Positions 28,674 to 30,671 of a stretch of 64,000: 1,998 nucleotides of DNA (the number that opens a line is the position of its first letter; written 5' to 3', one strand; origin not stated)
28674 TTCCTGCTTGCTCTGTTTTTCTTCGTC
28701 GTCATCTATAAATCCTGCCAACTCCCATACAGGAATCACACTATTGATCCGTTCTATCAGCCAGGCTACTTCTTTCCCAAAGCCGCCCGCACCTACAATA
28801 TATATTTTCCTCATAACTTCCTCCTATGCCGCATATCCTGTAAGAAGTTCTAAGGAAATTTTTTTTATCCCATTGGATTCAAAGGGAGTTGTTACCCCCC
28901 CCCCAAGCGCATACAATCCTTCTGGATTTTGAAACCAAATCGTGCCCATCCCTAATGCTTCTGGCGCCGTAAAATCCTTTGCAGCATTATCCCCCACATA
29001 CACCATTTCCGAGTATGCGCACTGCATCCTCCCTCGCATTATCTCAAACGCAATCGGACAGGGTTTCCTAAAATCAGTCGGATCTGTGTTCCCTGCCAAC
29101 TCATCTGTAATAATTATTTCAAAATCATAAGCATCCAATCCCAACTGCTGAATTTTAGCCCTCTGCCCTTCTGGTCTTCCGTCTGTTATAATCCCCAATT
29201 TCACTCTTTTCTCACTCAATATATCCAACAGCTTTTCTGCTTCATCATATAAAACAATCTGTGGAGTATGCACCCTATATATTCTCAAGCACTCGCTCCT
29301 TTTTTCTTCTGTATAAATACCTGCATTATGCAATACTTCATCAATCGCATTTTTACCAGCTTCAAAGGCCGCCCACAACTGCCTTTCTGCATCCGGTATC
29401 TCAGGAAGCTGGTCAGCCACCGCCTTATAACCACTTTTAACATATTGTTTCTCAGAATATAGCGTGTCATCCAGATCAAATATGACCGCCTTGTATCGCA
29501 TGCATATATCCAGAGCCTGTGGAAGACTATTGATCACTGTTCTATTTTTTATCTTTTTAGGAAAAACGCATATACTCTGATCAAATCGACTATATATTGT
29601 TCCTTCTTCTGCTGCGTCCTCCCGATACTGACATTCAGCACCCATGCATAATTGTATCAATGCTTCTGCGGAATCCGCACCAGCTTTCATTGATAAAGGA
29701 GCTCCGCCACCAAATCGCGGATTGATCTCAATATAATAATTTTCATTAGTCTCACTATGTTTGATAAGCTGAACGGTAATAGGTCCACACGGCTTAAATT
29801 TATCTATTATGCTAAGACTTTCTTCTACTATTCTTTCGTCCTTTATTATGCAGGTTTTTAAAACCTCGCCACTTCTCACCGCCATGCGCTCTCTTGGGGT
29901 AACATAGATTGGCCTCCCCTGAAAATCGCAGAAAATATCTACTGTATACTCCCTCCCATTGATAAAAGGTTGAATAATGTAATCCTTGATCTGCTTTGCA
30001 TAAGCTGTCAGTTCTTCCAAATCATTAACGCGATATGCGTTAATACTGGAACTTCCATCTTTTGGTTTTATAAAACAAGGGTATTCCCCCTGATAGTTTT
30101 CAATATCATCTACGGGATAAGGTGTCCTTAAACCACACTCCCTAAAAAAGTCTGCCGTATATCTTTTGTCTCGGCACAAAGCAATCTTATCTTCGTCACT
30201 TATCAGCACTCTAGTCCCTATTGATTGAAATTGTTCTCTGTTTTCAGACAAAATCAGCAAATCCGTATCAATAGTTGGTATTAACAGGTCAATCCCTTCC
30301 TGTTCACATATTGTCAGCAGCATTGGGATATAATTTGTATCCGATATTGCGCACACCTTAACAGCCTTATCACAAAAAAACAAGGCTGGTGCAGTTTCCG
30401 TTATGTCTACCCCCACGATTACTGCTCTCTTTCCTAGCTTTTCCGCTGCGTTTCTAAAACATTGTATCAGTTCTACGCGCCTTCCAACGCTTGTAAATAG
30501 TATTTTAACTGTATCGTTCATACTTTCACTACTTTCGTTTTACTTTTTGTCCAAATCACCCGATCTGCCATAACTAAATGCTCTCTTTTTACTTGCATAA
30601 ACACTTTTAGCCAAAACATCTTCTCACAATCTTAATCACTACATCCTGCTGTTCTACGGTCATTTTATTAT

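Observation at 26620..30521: PglC/PglD-type genes plus an ATP-grasp-HAD fusion, a PIG-L deacetylase and a formyltransferase: route to an unusually N-acylated 2,4-diamino-2,4,6-trideoxyhexose?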

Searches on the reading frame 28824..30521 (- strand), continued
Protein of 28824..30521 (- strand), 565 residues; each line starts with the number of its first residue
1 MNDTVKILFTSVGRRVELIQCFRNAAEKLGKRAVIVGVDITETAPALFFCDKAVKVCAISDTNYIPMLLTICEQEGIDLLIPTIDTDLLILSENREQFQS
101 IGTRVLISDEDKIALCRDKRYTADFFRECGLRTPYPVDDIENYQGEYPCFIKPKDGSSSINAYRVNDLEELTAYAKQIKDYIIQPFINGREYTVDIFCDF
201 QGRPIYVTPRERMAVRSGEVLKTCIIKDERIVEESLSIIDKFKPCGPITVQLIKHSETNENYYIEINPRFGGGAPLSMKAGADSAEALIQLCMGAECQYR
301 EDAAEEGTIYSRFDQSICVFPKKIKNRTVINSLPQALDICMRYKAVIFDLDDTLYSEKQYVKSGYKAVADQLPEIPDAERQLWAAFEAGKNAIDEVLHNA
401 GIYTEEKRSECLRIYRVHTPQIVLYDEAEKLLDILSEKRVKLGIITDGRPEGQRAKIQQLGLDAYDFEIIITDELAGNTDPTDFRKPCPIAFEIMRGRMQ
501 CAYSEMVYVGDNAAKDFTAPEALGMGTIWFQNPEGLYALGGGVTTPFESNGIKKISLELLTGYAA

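Call 73: search_protein_families(library=pfam, proteins=[L002:463-2427:+, L002:7410-8756:+, L002:8771-9196:+, L002:10964-12280:+, L002:12326-13864:+, L002:13708-14715:+, L002:16259-17323:+, L030:7768-8652:+, L064:7736-8371:+], max_evalue=0.0001)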
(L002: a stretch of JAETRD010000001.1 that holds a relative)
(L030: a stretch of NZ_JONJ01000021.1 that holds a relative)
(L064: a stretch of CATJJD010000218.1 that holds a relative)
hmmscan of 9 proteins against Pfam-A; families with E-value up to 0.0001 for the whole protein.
L002:463-2427:+ (654 aa): 0 families

L002:7410-8756:+ (448 aa): 2 families
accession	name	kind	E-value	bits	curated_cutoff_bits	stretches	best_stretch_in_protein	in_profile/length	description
PF13175.12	AAA_15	-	1.8e-22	80.9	32.1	1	209-362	215-373/374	AAA ATPase domain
PF13304.12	AAA_21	-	1.5e-13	52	27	1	278-363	221-303/304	AAA domain, putative AbiEii toxin, Type IV TA system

L002:8771-9196:+ (141 aa): 0 families

L002:10964-12280:+ (438 aa): 3 families
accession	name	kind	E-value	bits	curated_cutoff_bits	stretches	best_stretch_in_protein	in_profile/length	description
PF02585.22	PIG-L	-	2e-22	80.5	28.2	1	222-342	1-128/129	GlcNAc-PI de-N-acetylase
PF13419.12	HAD_2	-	1.7e-17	64.6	23.8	1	21-200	1-177/178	Haloacid dehalogenase-like hydrolase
PF00702.32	Hydrolase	-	3.8e-15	57.2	26.4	1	19-193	2-189/191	haloacid dehalogenase-like hydrolase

L002:12326-13864:+ (512 aa): 2 families
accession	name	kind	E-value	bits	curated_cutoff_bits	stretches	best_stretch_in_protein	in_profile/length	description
PF03023.19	MurJ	-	5.8e-63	213.5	27.4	1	36-477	2-446/451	Lipid II flippase MurJ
PF01554.23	MatE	-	1.4e-12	48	24.9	1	236-400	1-160/161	MatE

L002:13708-14715:+ (335 aa): 0 families

L002:16259-17323:+ (354 aa): 3 families
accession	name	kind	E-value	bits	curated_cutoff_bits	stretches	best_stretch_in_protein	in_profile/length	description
PF00483.29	NTP_transferase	-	2.1e-33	116.4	21.2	1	125-346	3-243/245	Nucleotidyl transferase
PF12804.13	NTP_transf_3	-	4.4e-12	46.9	27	1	125-253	2-126/160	MobA-like NTP transferase domain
PF00571.33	CBS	-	4.3e-07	30.6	24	0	8-51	11-55/57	CBS domain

L030:7768-8652:+ (294 aa): 3 families
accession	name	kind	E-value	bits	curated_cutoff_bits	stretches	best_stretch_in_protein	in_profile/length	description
PF00132.30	Hexapep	-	1.2e-23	82.2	27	2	114-146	2-34/36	Bacterial transferase hexapeptide (six repeats)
PF25084.1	LbH_EIF2B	-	2.5e-11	44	54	1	106-165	37-94/105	EIF2B subunit epsilon LbH domain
PF14602.12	Hexapep_2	-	6.9e-05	22.9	27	0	132-166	2-34/34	Hexapeptide repeat of succinyl-transferase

L064:7736-8371:+ (211 aa): 1 family
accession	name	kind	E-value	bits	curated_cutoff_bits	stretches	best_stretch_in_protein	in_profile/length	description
PF02585.22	PIG-L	-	3.8e-19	69.9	28.2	1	4-125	1-128/129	GlcNAc-PI de-N-acetylase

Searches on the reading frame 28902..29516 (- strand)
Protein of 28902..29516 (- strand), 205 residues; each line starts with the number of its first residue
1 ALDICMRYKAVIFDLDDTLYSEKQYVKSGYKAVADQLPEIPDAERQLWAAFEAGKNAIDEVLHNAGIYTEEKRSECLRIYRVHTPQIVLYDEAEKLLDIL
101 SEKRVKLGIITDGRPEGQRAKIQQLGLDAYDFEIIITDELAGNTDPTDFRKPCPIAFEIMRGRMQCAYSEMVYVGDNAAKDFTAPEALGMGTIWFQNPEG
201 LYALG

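Call 75: search_protein_representatives(protein=window:28902-29516:-)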
Query: 205 residues. Proteins with E-value up to 0.001 (for the whole library): 4975; up to 1e-10: 1801; up to 1e-30: 43. The best 150 are listed.
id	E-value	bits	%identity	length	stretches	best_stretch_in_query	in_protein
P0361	8.2e-65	234.6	60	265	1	7-203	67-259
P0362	5.5e-60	218.8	55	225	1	7-203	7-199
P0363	2.4e-58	213.5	53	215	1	5-203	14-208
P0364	7.3e-57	208.6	55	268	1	9-202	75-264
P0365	2.0e-55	203.9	54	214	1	8-203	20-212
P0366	5.6e-54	199.2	50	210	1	6-203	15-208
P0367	6.4e-54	199.0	53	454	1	6-203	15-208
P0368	5.3e-53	196.0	56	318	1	8-202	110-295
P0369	1.2e-51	191.6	49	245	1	8-202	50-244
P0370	1.5e-48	181.5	51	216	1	8-203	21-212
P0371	2.2e-47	177.7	53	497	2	69-203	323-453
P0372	2.6e-46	174.2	47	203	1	7-202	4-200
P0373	3.0e-46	174.0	56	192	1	38-203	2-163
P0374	9.2e-46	172.4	46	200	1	7-202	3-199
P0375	1.7e-45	171.5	49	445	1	7-202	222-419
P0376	8.7e-43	162.7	45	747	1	10-202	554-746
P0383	7.8e-40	153.0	51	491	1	9-195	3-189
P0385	3.3e-38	147.7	52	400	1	41-203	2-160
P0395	3.9e-33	131.2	44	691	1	8-205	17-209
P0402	2.6e-31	125.2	41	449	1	8-202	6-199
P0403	5.7e-31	124.1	43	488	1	6-202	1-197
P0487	1.2e-25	106.7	44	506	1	9-184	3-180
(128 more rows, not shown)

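Call 76: search_protein_families(library=pfam, proteins=[P0367, P0375, P0376, P0383, P0395, P0402, P0403, P0487, P0371, P0385], max_evalue=0.0001)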
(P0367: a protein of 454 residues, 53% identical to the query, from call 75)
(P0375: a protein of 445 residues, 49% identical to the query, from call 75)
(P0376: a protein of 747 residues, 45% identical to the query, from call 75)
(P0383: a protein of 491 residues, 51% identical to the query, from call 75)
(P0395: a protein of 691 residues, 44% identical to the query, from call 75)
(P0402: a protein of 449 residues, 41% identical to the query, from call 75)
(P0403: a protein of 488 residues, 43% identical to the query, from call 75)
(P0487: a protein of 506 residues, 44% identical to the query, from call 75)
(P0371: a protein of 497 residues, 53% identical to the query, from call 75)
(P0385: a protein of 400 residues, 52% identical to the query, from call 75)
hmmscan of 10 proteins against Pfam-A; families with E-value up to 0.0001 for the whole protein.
P0367 (454 aa): 4 families
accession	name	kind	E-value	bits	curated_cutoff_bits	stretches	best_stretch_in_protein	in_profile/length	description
PF04991.19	LicD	-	2.1e-31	110.2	22.6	1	234-438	2-227/227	LicD family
PF13419.12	HAD_2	-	4.1e-25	89.4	23.8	1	20-198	1-176/178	Haloacid dehalogenase-like hydrolase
PF00702.32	Hydrolase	-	6.7e-22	79.2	26.4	1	18-189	2-186/191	haloacid dehalogenase-like hydrolase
PF13242.12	Hydrolase_like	-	2e-06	28.1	22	1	154-199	2-47/75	HAD-hyrolase-like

P0375 (445 aa): 6 families
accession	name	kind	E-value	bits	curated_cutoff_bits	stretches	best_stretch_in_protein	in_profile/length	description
PF13419.12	HAD_2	-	8.3e-22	78.6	23.8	1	226-410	1-176/178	Haloacid dehalogenase-like hydrolase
PF02655.19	ATP-grasp_3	-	3.1e-20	73.3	23.2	1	11-167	1-159/160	ATP-grasp domain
PF15632.11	ATPgrasp_Ter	-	3e-18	66.3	29.1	1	74-194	3-113/131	ATP-grasp in the biosynthetic pathway with Ter operon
PF00702.32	Hydrolase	-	6.3e-18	66.3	26.4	1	224-398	2-183/191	haloacid dehalogenase-like hydrolase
PF13535.11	ATP-grasp_4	-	3.5e-10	40.2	27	1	41-167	2-155/160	ATP-grasp domain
PF07478.18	Dala_Dala_lig_C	-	1.5e-05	25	24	1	31-93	26-92/204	D-ala D-ala ligase C-terminus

P0376 (747 aa): 4 families
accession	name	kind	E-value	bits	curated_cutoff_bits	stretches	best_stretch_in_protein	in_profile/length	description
PF02397.22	Bac_transf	-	5.1e-61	205.8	27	1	7-182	1-179/179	Bacterial sugar transferase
PF21360.3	PylC-like_N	-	1.1e-19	70.8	27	1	216-315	1-96/96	PylC-like, N-terminal domain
PF13419.12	HAD_2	-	3.9e-14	53.6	23.8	1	555-737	1-176/178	Haloacid dehalogenase-like hydrolase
PF00702.32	Hydrolase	-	1.9e-11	45.2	26.4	1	555-730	4-188/191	haloacid dehalogenase-like hydrolase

P0383 (491 aa): 5 families
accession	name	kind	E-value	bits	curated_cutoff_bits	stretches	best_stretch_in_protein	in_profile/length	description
PF04991.19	LicD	-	1.1e-36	127.4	22.6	1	249-462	1-227/227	LicD family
PF13419.12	HAD_2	-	1.8e-22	80.8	23.8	1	5-180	1-168/178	Haloacid dehalogenase-like hydrolase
PF00702.32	Hydrolase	-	2.8e-21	77.2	26.4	1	2-174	1-182/191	haloacid dehalogenase-like hydrolase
PF12710.13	HAD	-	5.6e-05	24.1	27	1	5-173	1-182/189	haloacid dehalogenase-like hydrolase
PF13242.12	Hydrolase_like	-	7.9e-05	22.9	22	0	144-181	2-39/75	HAD-hyrolase-like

P0395 (691 aa): 5 families
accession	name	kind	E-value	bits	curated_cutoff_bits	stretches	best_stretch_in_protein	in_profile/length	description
PF02782.22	FGGY_C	-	1.1e-25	91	27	1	471-655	2-196/198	FGGY family of carbohydrate kinases, C-terminal domain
PF00702.32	Hydrolase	-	5.2e-23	82.9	26.4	1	17-192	1-190/191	haloacid dehalogenase-like hydrolase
PF13419.12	HAD_2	-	2e-19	70.8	23.8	1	20-197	1-176/178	Haloacid dehalogenase-like hydrolase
PF00370.27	FGGY_N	-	2.6e-16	60.4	28.8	1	219-459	2-242/245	FGGY family of carbohydrate kinases, N-terminal domain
PF12710.13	HAD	-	2.8e-06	28.3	27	1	20-181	1-181/189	haloacid dehalogenase-like hydrolase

P0402 (449 aa): 5 families
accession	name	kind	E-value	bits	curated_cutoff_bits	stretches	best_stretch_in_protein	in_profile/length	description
PF02224.24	Cytidylate_kin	-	2e-61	207.8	26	1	231-441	1-210/211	Cytidylate kinase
PF13419.12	HAD_2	-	4.5e-16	59.9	23.8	1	9-179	1-165/178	Haloacid dehalogenase-like hydrolase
PF00702.32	Hydrolase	-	5.6e-13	50.1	26.4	1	6-176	1-182/191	haloacid dehalogenase-like hydrolase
PF13189.12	Cytidylate_kin2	-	6.3e-12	46.5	28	1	231-402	2-147/176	Cytidylate kinase-like family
PF13238.12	AAA_18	-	1.8e-06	28.9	29.4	0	231-386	1-113/128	AAA domain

P0403 (488 aa): 4 families
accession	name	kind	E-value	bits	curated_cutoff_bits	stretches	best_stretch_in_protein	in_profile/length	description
PF04991.19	LicD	-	3.2e-29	103.1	22.6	1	250-464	1-227/227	LicD family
PF13419.12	HAD_2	-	2.8e-22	80.1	23.8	1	6-191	1-178/178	Haloacid dehalogenase-like hydrolase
PF00702.32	Hydrolase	-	1.5e-15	58.6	26.4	1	3-177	1-183/191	haloacid dehalogenase-like hydrolase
PF13242.12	Hydrolase_like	-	3.1e-06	27.4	22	1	145-218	2-75/75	HAD-hyrolase-like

P0487 (506 aa): 4 families
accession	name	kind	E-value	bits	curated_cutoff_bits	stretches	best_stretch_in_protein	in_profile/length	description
PF04991.19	LicD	-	5.2e-28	99.1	22.6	1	274-483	1-227/227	LicD family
PF13419.12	HAD_2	-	1.4e-24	87.6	23.8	1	5-177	1-164/178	Haloacid dehalogenase-like hydrolase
PF00702.32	Hydrolase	-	1.1e-22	81.8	26.4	1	2-177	1-183/191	haloacid dehalogenase-like hydrolase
PF12710.13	HAD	-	8.2e-08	33.3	27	1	5-174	1-182/189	haloacid dehalogenase-like hydrolase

P0371 (497 aa): 7 families
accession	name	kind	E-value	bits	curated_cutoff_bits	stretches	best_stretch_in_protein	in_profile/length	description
PF15632.11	ATPgrasp_Ter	-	1e-18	67.8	29.1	1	83-211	2-124/131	ATP-grasp in the biosynthetic pathway with Ter operon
PF00702.32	Hydrolase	-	1e-17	65.6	26.4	1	229-439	1-191/191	haloacid dehalogenase-like hydrolase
PF02655.19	ATP-grasp_3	-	1.9e-17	64.2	23.2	1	21-176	1-159/160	ATP-grasp domain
PF13419.12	HAD_2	-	5.2e-17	63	23.8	1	232-444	1-177/178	Haloacid dehalogenase-like hydrolase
PF13535.11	ATP-grasp_4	-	2.3e-09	37.5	27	0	84-176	53-155/160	ATP-grasp domain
PF07478.18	Dala_Dala_lig_C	-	6.4e-06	26.3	24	1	51-103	36-92/204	D-ala D-ala ligase C-terminus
PF12710.13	HAD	-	7.4e-05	23.7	27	0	232-428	1-182/189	haloacid dehalogenase-like hydrolase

P0385 (400 aa): 4 families
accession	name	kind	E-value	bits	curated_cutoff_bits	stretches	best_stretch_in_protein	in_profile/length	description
PF13419.12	HAD_2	-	5.9e-13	49.8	23.8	1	48-152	78-178/178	Haloacid dehalogenase-like hydrolase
PF00702.32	Hydrolase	-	3.4e-12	47.6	26.4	1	36-143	86-188/191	haloacid dehalogenase-like hydrolase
PF02585.22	PIG-L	-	2.9e-09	38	28.2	1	187-306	1-128/129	GlcNAc-PI de-N-acetylase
PF13242.12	Hydrolase_like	-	8.1e-05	22.9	22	0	106-152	2-48/75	HAD-hyrolase-like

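Call 77: find_encoding_contigs(protein=P0367, flank=6000, max_places=2)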
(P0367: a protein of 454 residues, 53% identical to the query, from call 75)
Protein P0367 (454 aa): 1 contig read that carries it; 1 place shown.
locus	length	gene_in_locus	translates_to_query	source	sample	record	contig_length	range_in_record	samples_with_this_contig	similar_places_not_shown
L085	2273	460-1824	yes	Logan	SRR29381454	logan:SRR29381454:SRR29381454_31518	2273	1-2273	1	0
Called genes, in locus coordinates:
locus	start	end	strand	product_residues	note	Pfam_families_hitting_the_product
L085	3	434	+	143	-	?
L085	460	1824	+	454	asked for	PF00702:Hydrolase, PF13419:HAD_2, PF13242:Hydrolase_like (weak), PF04991:LicD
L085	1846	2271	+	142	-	?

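Call 78: find_encoding_contigs(protein=P0376, flank=6000, max_places=2)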
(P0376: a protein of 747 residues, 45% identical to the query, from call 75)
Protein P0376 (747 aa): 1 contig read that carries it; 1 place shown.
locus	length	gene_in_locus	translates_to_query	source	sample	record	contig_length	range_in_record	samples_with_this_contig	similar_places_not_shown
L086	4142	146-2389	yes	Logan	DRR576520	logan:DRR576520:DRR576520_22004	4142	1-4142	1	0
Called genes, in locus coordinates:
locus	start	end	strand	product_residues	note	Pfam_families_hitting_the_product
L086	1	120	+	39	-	?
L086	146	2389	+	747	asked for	PF02397:Bac_transf, PF21360:PylC-like_N, PF00702:Hydrolase, PF13419:HAD_2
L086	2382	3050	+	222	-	-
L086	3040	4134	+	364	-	PF13477:Glyco_trans_4_2, PF00534:Glycos_transf_1, PF13692:Glyco_trans_1_4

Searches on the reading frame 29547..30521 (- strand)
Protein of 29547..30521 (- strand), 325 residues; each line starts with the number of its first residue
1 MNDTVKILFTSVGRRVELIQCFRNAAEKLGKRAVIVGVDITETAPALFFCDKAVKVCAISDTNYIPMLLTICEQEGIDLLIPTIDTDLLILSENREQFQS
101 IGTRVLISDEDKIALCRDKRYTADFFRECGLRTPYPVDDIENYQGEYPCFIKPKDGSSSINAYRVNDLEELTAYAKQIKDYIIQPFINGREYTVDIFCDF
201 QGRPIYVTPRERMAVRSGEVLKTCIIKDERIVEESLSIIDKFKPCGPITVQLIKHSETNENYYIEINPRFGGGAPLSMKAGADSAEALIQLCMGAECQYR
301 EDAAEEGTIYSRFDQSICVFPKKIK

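Call 53: search_solved_structures(query=window:29547-30521:-, max_evalue=0.001, show_alignments=2)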
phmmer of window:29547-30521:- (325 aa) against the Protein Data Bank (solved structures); distinct sequences matched with E-value up to 0.001: 2.
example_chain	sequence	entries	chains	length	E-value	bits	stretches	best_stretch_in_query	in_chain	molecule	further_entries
2pn1_A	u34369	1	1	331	7.8e-35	123.7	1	7-285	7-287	Carbamoylphosphate synthase large subunit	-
3vot_A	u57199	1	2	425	0.00021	23.7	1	115-190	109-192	L-amino acid ligase, BL00235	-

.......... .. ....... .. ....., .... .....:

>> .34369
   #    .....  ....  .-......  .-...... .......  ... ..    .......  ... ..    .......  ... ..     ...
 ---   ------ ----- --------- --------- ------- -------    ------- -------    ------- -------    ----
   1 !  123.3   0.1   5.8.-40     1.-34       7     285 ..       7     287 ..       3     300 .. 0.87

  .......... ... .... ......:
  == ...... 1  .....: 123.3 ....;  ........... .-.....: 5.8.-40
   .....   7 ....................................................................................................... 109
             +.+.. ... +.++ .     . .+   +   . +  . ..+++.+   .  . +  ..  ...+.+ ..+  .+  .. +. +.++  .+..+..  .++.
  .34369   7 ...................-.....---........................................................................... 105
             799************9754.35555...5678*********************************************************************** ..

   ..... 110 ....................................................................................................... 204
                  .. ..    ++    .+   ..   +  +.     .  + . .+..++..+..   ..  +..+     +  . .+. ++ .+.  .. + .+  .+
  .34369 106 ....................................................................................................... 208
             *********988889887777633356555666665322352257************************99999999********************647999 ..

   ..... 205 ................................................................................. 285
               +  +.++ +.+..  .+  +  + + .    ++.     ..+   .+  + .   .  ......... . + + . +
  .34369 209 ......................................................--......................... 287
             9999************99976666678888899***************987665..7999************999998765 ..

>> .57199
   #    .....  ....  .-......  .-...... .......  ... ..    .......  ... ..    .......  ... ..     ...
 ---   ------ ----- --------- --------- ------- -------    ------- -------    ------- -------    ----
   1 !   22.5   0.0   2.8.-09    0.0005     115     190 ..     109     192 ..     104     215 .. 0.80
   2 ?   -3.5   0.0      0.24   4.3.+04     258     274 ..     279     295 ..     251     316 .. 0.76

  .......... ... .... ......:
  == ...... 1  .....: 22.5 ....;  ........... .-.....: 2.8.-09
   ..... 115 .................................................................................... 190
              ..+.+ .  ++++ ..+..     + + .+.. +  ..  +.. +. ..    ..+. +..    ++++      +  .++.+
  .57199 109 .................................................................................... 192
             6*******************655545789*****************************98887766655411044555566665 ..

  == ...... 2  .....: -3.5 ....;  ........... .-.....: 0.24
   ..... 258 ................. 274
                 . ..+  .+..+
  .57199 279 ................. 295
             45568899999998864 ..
